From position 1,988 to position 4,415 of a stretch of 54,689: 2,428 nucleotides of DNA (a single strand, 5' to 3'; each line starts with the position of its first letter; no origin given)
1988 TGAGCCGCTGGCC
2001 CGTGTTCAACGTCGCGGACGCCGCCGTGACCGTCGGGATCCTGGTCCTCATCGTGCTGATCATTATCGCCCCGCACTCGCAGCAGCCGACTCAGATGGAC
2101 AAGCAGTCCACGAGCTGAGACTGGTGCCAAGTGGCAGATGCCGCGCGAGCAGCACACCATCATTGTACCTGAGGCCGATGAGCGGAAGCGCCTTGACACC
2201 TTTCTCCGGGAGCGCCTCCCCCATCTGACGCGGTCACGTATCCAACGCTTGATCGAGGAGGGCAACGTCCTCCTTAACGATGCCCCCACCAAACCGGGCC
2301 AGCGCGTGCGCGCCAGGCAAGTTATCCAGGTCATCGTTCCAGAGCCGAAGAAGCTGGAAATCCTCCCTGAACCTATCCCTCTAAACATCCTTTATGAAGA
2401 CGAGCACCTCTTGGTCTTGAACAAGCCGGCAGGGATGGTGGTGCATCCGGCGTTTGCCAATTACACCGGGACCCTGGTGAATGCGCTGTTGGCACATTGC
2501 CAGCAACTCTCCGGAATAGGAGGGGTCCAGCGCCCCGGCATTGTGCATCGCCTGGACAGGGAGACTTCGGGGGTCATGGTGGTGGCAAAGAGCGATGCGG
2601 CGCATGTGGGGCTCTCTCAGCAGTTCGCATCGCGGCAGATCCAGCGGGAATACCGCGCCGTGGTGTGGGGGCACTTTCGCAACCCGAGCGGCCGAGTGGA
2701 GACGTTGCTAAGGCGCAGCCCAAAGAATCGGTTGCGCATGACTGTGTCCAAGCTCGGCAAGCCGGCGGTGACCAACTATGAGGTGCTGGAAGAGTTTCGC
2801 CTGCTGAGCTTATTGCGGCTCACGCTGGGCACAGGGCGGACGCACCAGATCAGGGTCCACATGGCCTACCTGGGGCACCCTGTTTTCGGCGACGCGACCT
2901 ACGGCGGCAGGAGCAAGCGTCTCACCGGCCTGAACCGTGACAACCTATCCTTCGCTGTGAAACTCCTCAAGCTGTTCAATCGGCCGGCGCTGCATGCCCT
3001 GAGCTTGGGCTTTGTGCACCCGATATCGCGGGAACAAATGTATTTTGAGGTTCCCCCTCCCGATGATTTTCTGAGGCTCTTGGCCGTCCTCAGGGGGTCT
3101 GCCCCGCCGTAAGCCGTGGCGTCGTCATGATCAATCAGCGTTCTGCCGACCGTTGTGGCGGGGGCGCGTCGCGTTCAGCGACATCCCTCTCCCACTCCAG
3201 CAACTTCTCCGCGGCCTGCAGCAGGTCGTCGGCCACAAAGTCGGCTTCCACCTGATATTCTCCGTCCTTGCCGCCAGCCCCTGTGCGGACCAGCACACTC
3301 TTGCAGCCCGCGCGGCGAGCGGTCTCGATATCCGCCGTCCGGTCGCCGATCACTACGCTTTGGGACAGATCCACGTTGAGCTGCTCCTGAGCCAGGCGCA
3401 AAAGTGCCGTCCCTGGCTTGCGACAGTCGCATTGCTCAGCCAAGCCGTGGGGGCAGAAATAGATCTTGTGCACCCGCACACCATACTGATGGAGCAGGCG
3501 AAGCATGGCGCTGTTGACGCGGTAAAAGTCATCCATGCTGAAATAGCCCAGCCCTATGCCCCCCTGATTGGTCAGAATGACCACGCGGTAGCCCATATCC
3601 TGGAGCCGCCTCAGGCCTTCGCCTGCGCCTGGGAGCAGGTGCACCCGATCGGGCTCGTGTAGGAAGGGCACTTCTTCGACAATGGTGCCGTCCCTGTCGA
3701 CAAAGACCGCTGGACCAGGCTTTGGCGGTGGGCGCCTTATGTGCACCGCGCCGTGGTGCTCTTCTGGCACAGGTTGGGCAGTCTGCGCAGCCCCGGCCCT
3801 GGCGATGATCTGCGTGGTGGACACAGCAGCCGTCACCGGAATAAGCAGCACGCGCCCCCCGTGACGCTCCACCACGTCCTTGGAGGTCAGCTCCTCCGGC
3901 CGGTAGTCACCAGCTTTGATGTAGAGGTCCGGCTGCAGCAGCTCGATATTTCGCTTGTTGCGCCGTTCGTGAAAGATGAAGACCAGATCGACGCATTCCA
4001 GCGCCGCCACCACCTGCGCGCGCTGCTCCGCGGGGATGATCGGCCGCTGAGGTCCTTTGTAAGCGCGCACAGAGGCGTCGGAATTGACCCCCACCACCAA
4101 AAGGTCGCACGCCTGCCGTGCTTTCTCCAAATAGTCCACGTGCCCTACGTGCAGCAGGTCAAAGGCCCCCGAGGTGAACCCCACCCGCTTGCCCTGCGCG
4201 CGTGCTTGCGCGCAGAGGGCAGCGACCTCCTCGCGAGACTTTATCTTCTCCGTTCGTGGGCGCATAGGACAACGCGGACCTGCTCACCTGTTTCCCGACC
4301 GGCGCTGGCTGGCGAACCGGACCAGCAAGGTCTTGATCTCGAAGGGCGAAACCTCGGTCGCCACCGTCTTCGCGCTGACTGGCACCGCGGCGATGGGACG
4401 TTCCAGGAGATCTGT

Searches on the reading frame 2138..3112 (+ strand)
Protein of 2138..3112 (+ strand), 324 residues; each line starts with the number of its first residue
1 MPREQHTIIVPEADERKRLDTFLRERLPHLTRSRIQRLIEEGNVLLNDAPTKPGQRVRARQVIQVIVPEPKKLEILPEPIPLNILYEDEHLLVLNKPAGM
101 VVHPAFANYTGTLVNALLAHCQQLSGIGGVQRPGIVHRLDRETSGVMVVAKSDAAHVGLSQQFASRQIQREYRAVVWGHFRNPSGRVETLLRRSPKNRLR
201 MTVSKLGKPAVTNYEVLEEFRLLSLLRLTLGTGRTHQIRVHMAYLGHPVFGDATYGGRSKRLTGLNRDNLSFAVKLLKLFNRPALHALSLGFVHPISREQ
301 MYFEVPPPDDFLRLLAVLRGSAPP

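Call 79: search_protein_families(library=pfam, proteins=[window:2138-3112:+], max_evalue=0.00001)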
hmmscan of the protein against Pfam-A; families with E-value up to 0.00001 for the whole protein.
window:2138-3112:+ (324 aa): 2 families
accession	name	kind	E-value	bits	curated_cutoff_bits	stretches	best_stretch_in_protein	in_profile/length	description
PF00849.27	PseudoU_synth_2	-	4.9e-34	118.2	26.8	1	90-243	1-151/152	RNA pseudouridylate synthase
PF01479.30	S4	-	1.2e-09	38.1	22.8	1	18-62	2-47/48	S4 domain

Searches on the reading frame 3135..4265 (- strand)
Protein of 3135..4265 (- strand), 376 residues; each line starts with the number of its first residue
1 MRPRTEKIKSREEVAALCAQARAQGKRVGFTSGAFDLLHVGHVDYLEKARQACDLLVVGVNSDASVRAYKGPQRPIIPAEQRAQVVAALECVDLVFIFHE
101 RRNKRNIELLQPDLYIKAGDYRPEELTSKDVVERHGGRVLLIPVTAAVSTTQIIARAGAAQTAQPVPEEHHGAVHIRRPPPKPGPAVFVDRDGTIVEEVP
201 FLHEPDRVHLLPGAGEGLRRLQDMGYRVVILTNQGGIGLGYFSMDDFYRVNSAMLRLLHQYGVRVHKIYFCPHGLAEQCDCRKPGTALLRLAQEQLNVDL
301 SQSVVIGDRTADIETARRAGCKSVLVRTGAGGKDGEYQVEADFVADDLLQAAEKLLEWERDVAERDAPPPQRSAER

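Call 79: search_protein_families(library=pfam, proteins=[window:3135-4265:-], max_evalue=0.00001)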
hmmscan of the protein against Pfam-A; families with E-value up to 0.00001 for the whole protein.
window:3135-4265:- (376 aa): 4 families
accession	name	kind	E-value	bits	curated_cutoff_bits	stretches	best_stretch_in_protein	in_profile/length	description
PF13242.12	Hydrolase_like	-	8.7e-18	64.5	22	1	281-351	2-75/75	HAD-hyrolase-like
PF01467.32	CTP_transf_like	-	7e-16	59.1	21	1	31-121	2-90/133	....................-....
PF00702.32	Hydrolase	-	1.2e-12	49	26.4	1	206-320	95-191/191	haloacid dehalogenase-like hydrolase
PF13419.12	HAD_2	-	1.1e-09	39.1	23.8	1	276-326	128-178/178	Haloacid dehalogenase-like hydrolase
